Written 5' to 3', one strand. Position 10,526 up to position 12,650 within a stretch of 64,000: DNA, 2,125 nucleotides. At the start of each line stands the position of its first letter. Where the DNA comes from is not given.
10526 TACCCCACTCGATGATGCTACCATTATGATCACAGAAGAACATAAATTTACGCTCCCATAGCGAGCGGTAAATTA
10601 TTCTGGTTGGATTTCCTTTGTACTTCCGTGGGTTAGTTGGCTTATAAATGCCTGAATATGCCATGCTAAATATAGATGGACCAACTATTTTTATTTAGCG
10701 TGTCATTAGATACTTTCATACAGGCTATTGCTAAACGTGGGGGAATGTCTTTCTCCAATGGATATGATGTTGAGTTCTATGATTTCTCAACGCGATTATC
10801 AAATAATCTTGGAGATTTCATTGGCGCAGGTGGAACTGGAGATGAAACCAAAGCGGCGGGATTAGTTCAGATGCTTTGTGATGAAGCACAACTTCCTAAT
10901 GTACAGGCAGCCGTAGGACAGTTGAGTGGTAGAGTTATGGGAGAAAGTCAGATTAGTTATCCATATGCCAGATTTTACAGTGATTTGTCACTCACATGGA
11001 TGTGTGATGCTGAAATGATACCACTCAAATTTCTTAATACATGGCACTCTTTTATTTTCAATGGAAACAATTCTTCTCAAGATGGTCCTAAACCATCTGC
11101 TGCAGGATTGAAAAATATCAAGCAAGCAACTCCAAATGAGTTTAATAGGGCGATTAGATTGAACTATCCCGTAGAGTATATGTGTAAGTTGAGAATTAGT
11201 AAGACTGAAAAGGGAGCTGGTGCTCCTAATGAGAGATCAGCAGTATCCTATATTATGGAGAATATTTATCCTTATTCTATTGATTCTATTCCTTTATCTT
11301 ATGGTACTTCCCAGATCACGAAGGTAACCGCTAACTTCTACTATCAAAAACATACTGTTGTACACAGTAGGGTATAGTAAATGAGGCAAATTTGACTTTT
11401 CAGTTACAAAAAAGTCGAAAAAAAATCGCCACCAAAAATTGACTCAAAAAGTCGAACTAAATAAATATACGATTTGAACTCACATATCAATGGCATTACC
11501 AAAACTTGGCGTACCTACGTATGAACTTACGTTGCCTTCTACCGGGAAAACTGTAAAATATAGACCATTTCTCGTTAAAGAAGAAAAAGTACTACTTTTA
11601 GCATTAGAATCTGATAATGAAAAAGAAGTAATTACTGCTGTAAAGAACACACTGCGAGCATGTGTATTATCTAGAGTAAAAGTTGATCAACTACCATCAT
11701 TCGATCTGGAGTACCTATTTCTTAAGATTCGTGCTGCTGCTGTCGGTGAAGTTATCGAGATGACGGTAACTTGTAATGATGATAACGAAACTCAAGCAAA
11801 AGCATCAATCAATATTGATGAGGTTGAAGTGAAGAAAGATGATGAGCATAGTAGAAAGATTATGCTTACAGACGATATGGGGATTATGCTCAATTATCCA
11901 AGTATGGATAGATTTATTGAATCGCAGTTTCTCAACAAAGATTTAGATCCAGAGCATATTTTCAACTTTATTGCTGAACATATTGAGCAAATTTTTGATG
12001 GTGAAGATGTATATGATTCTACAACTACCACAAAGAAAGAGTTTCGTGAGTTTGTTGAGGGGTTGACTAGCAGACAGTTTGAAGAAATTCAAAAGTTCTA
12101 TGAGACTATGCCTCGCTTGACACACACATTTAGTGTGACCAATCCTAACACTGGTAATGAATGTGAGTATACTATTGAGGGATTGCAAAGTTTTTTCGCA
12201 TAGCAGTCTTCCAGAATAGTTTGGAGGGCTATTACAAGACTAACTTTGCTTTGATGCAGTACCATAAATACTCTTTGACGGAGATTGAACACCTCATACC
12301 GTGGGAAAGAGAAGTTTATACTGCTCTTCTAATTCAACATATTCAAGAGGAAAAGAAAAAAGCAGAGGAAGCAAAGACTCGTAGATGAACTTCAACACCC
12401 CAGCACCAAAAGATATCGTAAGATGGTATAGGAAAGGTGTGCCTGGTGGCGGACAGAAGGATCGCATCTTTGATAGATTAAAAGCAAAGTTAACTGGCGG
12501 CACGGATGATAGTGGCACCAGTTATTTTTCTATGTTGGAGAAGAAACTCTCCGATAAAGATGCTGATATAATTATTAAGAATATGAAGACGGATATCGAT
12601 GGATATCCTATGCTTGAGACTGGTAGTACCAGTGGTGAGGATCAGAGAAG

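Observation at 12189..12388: Candidate programmed -1 frameshift fusing gp26 to gp51, like lambda G/GT or P2 E/E' tail chaperones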

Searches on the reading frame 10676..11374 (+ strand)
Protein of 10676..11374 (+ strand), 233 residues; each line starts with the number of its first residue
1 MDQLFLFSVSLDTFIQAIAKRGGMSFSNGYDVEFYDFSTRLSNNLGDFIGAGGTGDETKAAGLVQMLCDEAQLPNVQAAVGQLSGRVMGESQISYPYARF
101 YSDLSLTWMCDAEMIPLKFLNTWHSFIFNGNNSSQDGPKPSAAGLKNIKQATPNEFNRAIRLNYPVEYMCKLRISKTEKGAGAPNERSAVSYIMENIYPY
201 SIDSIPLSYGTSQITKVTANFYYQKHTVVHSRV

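Call 3: search_protein_families(library=pfam, proteins=[window:10676-11374:+], max_evalue=0.1)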
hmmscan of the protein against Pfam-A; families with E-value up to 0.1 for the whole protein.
window:10676-11374:+ (233 aa): 1 family
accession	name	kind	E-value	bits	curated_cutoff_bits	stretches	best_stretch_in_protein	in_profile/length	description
PF23849.1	Phage_TTP_2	-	1.3e-47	162.5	27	1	61-231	21-173/177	Phage tail tube protein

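Call 4: search_protein_families(library=phrogs, proteins=[window:10676-11374:+], max_evalue=0.1)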
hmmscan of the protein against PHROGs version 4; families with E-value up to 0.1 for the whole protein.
window:10676-11374:+ (233 aa): 1 family
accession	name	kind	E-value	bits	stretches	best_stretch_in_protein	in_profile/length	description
phrog_45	-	tail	5.4e-40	138.6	1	10-230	77-256/350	tail tube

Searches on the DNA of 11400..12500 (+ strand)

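Call 6: search_dna_similar(query=window:11400-12500:+, collection=phages, mode=distant, max_rows=60)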
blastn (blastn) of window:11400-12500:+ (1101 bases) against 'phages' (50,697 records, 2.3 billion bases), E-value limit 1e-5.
Records with a match: 412; places in all: 412; records where one place covers at least 80% of the query: 29.
Best place of each record, by identity: 80-90% 4; 60-80% 408.
By first word of the organism name: Synechococcus 334; Cyanophage 57; Prochlorococcus 14; Marine 7.
By host as written in the record: - 170; Synechococcus 107; Synechococcus sp. 32; Synechococcus sp. WH7803 25; Synechococcus sp. WH8102 18; Synechococcus sp. WH 7803 13; Synechococcus sp. MW02 7; Prochlorococcus sp. NATL1A 4; and 19 more.
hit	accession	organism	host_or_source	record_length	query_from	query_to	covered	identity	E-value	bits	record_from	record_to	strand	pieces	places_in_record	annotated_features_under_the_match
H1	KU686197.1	Synechococcus phage S-CAM3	Synechococcus sp.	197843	20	1098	98%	83.7%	0e+0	1148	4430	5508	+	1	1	baseplate hub assembly subunit | baseplate hub assembly catalyst | hypothetical protein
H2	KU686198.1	Synechococcus phage S-CAM3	Synechococcus sp.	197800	20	1098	98%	83.7%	0e+0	1148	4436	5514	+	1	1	baseplate hub assembly subunit | baseplate hub assembly catalyst | hypothetical protein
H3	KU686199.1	Synechococcus phage S-CAM3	Synechococcus sp.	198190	20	1098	98%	83.7%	0e+0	1148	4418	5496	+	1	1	baseplate hub assembly subunit | baseplate hub assembly catalyst | hypothetical protein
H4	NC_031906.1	Synechococcus phage S-CAM3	Synechococcus sp.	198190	20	1098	98%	83.7%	0e+0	1148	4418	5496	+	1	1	baseplate hub | baseplate hub assembly catalyst | hypothetical protein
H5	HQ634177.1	Synechococcus phage S-CAM1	Synechococcus sp. WH7803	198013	17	969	87%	77.7%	0e+0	759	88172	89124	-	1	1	base plate hub subunit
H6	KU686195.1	Synechococcus phage S-CAM1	Synechococcus sp.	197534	17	969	87%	77.7%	0e+0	759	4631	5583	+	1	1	baseplate hub subunit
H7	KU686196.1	Synechococcus phage S-CAM1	Synechococcus sp.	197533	17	969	87%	77.7%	0e+0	759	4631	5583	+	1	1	baseplate hub subunit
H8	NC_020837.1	Synechococcus phage S-CAM1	Synechococcus sp. WH7803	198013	17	969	87%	77.7%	0e+0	759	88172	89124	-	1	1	baseplate hub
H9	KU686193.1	Synechococcus phage S-CAM1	Synechococcus sp.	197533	17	969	87%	77.5%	0e+0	755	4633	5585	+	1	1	baseplate hub subunit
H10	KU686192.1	Synechococcus phage S-CAM1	Synechococcus sp.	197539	17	969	87%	77.4%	0e+0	750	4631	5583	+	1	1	baseplate hub subunit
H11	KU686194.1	Synechococcus phage S-CAM1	Synechococcus sp.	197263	17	969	87%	77.4%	0e+0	750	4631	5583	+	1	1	baseplate hub subunit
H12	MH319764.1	Marine virus AG-345-P14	single cell amplified by WGA-X; seawater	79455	20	976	87%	75.2%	2e-180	638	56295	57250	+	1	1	record has no annotation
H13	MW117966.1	Synechococcus phage S-H9-1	Synechococcus sp. MW02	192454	40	950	83%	69.4%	6e-93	347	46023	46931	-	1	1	baseplate hub subunit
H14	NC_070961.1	Synechococcus phage S-H9-1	Synechococcus sp. MW02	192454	40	950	83%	69.4%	6e-93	347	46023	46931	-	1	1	baseplate hub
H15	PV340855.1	Synechococcus phage Sf-FR1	Synechococcus sp. WH8102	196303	59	973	83%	68.3%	8e-85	320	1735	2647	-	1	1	baseplate hub | baseplate hub assembly catalyst | hypothetical protein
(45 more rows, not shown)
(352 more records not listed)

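Call 7: get_annotated_region(hit=H4, flank=1500)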
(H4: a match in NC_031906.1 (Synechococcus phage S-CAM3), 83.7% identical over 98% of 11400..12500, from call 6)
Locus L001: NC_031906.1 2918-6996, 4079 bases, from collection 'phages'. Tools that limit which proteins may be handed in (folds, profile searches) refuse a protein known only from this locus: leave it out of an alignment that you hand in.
description: Synechococcus phage S-CAM3 isolate 1010CC42, complete genome.
organism: Synechococcus phage S-CAM3 (NCBI taxid 1883366)
taxonomy: Viruses; Duplodnaviria; Heunggongvirae; Uroviricota; Caudoviricetes; Kyanoviridae; Charybdisvirus; Charybdisvirus scam3
host: Synechococcus sp.; source: -; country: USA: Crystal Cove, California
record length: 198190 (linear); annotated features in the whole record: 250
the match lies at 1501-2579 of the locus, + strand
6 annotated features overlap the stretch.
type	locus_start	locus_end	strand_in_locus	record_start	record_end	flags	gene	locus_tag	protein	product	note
CDS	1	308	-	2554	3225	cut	-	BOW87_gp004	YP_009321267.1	DNA end protector protein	gp2 DNA end protector protein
CDS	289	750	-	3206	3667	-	-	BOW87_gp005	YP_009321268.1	head closure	-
CDS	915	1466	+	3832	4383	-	-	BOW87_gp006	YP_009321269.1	hypothetical protein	-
CDS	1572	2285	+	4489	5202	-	-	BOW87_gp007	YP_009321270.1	baseplate hub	-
CDS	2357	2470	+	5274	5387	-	-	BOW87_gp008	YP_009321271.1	baseplate hub assembly catalyst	baseplate hub assembly catalyst gp51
CDS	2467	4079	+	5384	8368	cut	-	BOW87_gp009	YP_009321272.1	hypothetical protein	-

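Call 8: get_annotated_region(hit=H8, flank=1500)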
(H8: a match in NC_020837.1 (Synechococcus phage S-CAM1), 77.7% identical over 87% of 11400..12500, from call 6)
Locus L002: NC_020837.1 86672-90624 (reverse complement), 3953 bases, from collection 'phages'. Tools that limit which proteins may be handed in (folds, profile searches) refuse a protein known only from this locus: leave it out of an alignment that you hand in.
description: Synechococcus phage S-CAM1 genomic sequence.
organism: Synechococcus phage S-CAM1 (NCBI taxid 754037)
taxonomy: Viruses; Duplodnaviria; Heunggongvirae; Uroviricota; Caudoviricetes; Kyanoviridae; Anaposvirus; Anaposvirus socalone
host: Synechococcus sp. WH7803; source: Southern California coast, Pacific Ocean; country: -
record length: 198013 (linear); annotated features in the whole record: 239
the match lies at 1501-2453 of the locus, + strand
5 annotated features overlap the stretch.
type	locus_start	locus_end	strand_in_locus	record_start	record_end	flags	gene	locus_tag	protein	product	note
CDS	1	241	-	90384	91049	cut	-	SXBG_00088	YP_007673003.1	DNA end protector protein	similar to gp2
CDS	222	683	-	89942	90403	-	-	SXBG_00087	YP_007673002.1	head closure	similar to gp4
CDS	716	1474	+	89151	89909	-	-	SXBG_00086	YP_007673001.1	hypothetical protein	-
CDS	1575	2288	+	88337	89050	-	-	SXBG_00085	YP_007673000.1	baseplate hub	similar to gp26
CDS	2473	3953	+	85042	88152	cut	-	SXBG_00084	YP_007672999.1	hypothetical protein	-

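Call 9: get_annotated_region(hit=H14, flank=1500)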
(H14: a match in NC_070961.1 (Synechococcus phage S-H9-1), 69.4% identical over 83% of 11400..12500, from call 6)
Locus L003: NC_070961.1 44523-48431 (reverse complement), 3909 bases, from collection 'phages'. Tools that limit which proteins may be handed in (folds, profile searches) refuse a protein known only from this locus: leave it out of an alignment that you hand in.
description: Synechococcus phage S-H9-1, complete genome.
organism: Synechococcus phage S-H9-1 (NCBI taxid 2783674)
taxonomy: Viruses; Duplodnaviria; Heunggongvirae; Uroviricota; Caudoviricetes; Kyanoviridae; Scyllavirus; Scyllavirus aitchnine
host: Synechococcus sp. MW02; source: -; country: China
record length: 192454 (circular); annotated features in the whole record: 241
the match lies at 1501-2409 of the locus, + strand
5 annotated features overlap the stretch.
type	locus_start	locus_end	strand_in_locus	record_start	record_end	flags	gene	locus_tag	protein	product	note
CDS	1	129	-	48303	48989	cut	-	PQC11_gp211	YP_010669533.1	DNA end protector protein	-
CDS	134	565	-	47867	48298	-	-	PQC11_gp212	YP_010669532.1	head closure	T4-like head completion protein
CDS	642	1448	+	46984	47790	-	-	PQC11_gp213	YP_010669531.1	hypothetical protein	-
CDS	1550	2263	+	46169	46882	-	-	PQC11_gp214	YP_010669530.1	baseplate hub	-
CDS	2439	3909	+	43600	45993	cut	-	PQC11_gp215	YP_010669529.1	hypothetical protein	-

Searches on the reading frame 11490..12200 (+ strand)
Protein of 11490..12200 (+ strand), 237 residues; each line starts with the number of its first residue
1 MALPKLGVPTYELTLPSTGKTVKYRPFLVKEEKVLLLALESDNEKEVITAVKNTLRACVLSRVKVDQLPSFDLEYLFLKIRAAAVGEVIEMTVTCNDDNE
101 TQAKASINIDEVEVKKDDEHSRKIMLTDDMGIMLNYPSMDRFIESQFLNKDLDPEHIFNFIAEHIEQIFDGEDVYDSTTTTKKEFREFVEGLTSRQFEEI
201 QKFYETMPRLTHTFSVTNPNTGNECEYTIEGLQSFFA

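Call 3: search_protein_families(library=pfam, proteins=[window:11490-12200:+], max_evalue=0.1)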
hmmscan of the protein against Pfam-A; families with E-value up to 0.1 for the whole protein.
window:11490-12200:+ (237 aa): 1 family
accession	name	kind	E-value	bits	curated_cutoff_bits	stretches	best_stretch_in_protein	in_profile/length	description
PF12322.14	T4_baseplate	-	2.7e-70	236.9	24.5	1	9-237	2-219/219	T4 bacteriophage base plate protein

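Call 4: search_protein_families(library=phrogs, proteins=[window:11490-12200:+], max_evalue=0.1)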
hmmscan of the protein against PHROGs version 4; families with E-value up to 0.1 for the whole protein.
window:11490-12200:+ (237 aa): 3 families
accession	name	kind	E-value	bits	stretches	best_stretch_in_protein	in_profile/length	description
phrog_150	-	tail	9.2e-80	269.1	1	1-236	5-232/282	baseplate hub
phrog_13792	-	unknown function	0.011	16.1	1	15-106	26-113/263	-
phrog_19206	-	unknown function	0.091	13.3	0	109-195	83-172/205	-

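Call 13: find_related_loci(query=window:11490-12200:+, collection=viral_contigs, flank=2000)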
Query window:11490-12200:+ (237 aa) in viral_contigs; peptide patterns used: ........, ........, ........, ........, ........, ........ (x = any residue, [..] = any of these).
599 stretches matched a pattern (row limit reached: there are more); 597 encode a relative of the query (tblastn E <= 1e-3); the best 80 are kept; 80 distinct loci.
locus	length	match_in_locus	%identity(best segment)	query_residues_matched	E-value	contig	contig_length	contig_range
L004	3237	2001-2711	90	1-237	6e-151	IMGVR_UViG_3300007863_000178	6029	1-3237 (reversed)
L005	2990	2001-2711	76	1-237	2e-124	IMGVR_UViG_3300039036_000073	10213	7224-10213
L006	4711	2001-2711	68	1-237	4e-112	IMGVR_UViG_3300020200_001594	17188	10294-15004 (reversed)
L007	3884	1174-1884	69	1-237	2e-111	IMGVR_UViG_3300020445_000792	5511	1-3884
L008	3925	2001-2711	67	1-237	1e-109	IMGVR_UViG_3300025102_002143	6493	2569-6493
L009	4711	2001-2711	67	1-237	9e-109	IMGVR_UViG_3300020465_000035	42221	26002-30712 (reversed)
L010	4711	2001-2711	66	1-237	3e-107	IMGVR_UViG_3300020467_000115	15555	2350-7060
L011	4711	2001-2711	65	1-237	3e-104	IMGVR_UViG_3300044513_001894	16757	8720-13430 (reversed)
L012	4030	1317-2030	59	1-237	1e-92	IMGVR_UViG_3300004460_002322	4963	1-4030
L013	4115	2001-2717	59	1-237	3e-92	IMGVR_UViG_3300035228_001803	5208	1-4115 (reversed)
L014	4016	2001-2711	57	1-237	1e-92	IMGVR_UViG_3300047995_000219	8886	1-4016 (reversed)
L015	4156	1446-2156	56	1-237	6e-91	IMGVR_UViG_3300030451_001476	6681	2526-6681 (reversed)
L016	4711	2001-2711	57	3-237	2e-90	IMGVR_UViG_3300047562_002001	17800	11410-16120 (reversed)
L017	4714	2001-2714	55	1-237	6e-89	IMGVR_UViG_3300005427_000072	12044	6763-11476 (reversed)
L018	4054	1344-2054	54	1-237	2e-88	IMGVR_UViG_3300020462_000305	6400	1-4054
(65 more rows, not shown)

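Call 41: find_homologous_proteins(query=window:11490-12200:+, max_evalue=0.001)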
Query window:11490-12200:+ (237 aa): 7977 proteins with E <= 0.001 among 8000 candidates; the best 120 are listed. Only proteins of 130 to 415 residues were searched: fused or split forms outside these lengths cannot appear, so this answer is no evidence that the protein stands alone or is whole; find_related_loci, which searches DNA, has no such limit.
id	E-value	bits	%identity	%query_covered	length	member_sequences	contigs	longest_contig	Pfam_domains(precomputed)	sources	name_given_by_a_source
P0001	2.7e-147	506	97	100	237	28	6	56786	PF12322.15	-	-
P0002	1.3e-145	501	96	100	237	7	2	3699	PF12322.15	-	-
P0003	1.1e-144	497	95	100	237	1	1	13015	PF12322.15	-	-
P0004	3.4e-144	496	95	100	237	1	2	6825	PF12322.15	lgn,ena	-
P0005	6.2e-144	495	95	100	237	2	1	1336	PF12322.15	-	-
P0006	2.2e-139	480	90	100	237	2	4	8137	PF12322.15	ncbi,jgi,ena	jgi:hypothetical protein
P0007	1.9e-138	477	89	100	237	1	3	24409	PF12322.15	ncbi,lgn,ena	-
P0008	1.5e-136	471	89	100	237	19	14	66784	PF12322.15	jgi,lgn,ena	jgi:hypothetical protein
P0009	1.8e-135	467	89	100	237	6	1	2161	PF12322.15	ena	-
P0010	6.1e-135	466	89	100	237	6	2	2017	PF12322.15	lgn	-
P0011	1.8e-133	461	88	100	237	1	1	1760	PF12322.15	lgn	-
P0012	2.5e-133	460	86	100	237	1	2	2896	PF12322.15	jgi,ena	-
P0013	3.3e-133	460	86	100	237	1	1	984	PF12322.15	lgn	-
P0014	3.6e-132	457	86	100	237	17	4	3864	PF12322.15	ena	-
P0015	9.3e-132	455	86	100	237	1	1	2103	PF12322.15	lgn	-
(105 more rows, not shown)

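Call 73: search_solved_structures(query=A4, max_evalue=10)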
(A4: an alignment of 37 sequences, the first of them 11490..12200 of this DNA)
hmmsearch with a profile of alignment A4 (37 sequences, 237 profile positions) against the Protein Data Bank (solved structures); distinct sequences matched with E-value up to 10: 4.
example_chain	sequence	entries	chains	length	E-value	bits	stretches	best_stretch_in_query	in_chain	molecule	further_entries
7pkw_A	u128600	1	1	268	0.16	14.6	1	195-232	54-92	Putative transfer protein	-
8s7l_A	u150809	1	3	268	0.2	14.3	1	195-232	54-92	Putative transfer protein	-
6zgn_A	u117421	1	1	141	0.26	14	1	195-232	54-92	Putative transfer protein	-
6nr8_4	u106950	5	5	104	0.28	13.9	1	101-170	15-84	Prefoldin subunit 4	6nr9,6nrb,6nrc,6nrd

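Call 75: predict_structure(alignment_id=A4)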
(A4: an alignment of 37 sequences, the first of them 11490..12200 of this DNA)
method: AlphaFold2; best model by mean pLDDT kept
length: 237 residues; sequences in the alignment: 37
mean_pLDDT: 88.8   pTM: 0.82
mean pLDDT of the five models: 88.8, 88.4, 82.7, 80.6, 80.5
residues with pLDDT >= 90: 122; 70-90: 107; 50-70: 8; < 50: 0
segments of 3 or more residues with pLDDT < 50: none
pLDDT, mean of each block of 10 residues (from residue 1): 81 93 94 88 87 94 91 94 87 87 88 89 94 91 77 76 93 94 94 93 90 90 89 73
secondary structure, 60 per line:
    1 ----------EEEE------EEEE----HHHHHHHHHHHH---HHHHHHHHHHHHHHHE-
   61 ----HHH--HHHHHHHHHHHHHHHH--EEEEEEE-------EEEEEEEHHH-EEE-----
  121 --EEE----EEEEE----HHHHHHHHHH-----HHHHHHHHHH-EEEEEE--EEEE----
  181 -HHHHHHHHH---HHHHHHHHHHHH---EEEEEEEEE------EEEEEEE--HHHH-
elements in order: E11-14 E21-24 H29-40 H44-58 H70-85 E88-94 E102-108 E113-115 E123-125 E130-134 H139-148 H154-163 E165-170 E173-176 H182-190 H194-205 E209-217 E224-230 H233-236

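Call 78: fold_search(model_id=the predicted structure, library=pdb)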
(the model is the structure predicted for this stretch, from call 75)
No match with E <= 0.001 here; weaker rows may still be real.
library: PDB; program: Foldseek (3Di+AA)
matches with E <= 10: 500; with E <= 0.001: 0
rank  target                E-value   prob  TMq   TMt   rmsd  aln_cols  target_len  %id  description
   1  7qog_A                7.3e-02  0.07  0.11  0.05  25.1       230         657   12  Portal protein assembly of the phicrAss001 virion with C12 symmetry imposed (released 2023-03-29)
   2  7qoi_FK               1.4e-01  0.05  0.10  0.05  23.4       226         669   11  Unique vertex of the phicrAss001 virion (released 2023-03-29)
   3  6ef2_C                3.0e-01  0.05  0.11  0.10  18.2       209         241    7  Yeast 26S proteasome bound to ubiquitinated substrate (5T motor state) (released 2018-10-17)
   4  7qoi_FG               3.2e-01  0.03  0.11  0.05  24.4       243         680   14  Unique vertex of the phicrAss001 virion (released 2023-03-29)
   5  7qoi_FL               3.2e-01  0.02  0.10  0.05  25.6       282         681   12  Unique vertex of the phicrAss001 virion (released 2023-03-29)
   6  8rvq_C                3.4e-01  0.04  0.11  0.11  18.6       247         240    6  20S proteasome from pre1-1 (released 2024-09-11)
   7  7qoi_FJ               3.6e-01  0.03  0.11  0.05  23.9       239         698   15  Unique vertex of the phicrAss001 virion (released 2023-03-29)
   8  6z46_C                4.2e-01  0.04  0.11  0.11  19.0       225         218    7  Structure of the S. acidocaldarius 20S proteasome (Saci0613/Saci0662) (released 2020-08-05)
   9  7ls6_G                4.2e-01  0.04  0.11  0.11  20.0       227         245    8  Cryo-EM structure of Pre-15S proteasome core particle assembly intermediate purified from Pre3-1 proteasome mutant (G3 (released 2021-04-14)
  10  7qoi_FI               4.2e-01  0.04  0.13  0.06  25.8       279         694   11  Unique vertex of the phicrAss001 virion (released 2023-03-29)
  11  9aw3_P                4.2e-01  0.04  0.12  0.12  18.9       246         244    7  Yeast 20S proteasome soaked with MA9 crude extract (released 2025-03-19)
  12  9d4c_A                4.5e-01  0.06  0.12  0.12  18.6       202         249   11  Proteasome core particle assembly intermediate Blm10:alpha-ring purified from Saccharomyces cerevisiae. (released 2025-08-20)
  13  7qoi_FB               4.7e-01  0.02  0.11  0.05  26.4       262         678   11  Unique vertex of the phicrAss001 virion (released 2023-03-29)
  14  9d3i_C                4.7e-01  0.06  0.11  0.12  18.4       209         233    8  Proteasome core particle assembly intermediate 5-alpha/4-beta/Ump1 purified from Saccharomyces cerevisiae. (released 2025-08-20)
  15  9gbk_F                5.0e-01  0.03  0.10  0.10  18.3       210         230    8  Blm10-20S proteasome complex from pre1-1 (released 2024-09-11)
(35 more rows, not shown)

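Call 79: fold_search(model_id=the predicted structure, library=viral)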
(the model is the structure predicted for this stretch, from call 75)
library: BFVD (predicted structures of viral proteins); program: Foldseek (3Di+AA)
matches with E <= 10: 500; with E <= 0.001: 71
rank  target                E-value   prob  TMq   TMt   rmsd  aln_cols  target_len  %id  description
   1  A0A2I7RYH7            9.2e-19  1.00  0.80  0.80   3.5       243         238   18  (no name in the UniProt tables at hand)
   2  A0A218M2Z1            1.2e-18  1.00  0.84  0.79   4.2       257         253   28  Baseplate hub assembly chaperone [Acidovorax phage ACP17]
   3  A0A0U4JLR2            1.3e-18  1.00  0.81  0.77   3.0       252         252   26  (no name in the UniProt tables at hand)
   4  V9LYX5                2.0e-17  1.00  0.81  0.69   4.2       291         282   24  Baseplate hub subunit [Vibrio phage VH7D]
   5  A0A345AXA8            1.8e-16  1.00  0.76  0.74   4.4       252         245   20  (no name in the UniProt tables at hand)
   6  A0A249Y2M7            7.1e-15  1.00  0.83  0.78   3.9       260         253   19  Baseplate hub subunit [Serratia phage 2050H1]
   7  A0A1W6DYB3            2.3e-14  1.00  0.78  0.74   3.8       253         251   20  Putative baseplate hub subunit [Aeromonas phage phiA8-29]
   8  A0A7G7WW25            4.7e-13  1.00  0.72  0.74   6.2       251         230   22  Baseplate hub subunit [Rhizobium phage AF3]
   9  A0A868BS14            3.1e-11  1.00  0.69  0.77   3.7       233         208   18  (no name in the UniProt tables at hand)
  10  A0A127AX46            3.9e-10  1.00  0.69  0.66   5.7       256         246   19  Baseplate hub subunit [Bacillus phage SP-15]
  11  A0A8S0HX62            1.8e-09  1.00  0.41  0.51   3.5       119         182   39  (no name in the UniProt tables at hand)
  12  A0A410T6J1            2.0e-09  1.00  0.62  0.67   4.3       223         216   19  (no name in the UniProt tables at hand)
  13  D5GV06                4.5e-09  1.00  0.60  0.62   5.1       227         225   16  Base plate hub subunit protein [Campylobacter phage CP220]
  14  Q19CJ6                4.8e-09  1.00  0.65  0.75   3.9       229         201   17  Gp26 base plate hub subunit [Aeromonas phage 25]
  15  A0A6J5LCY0            1.5e-08  1.00  0.68  0.66   4.8       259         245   17  Uncharacterized protein [uncultured Caudovirales phage]
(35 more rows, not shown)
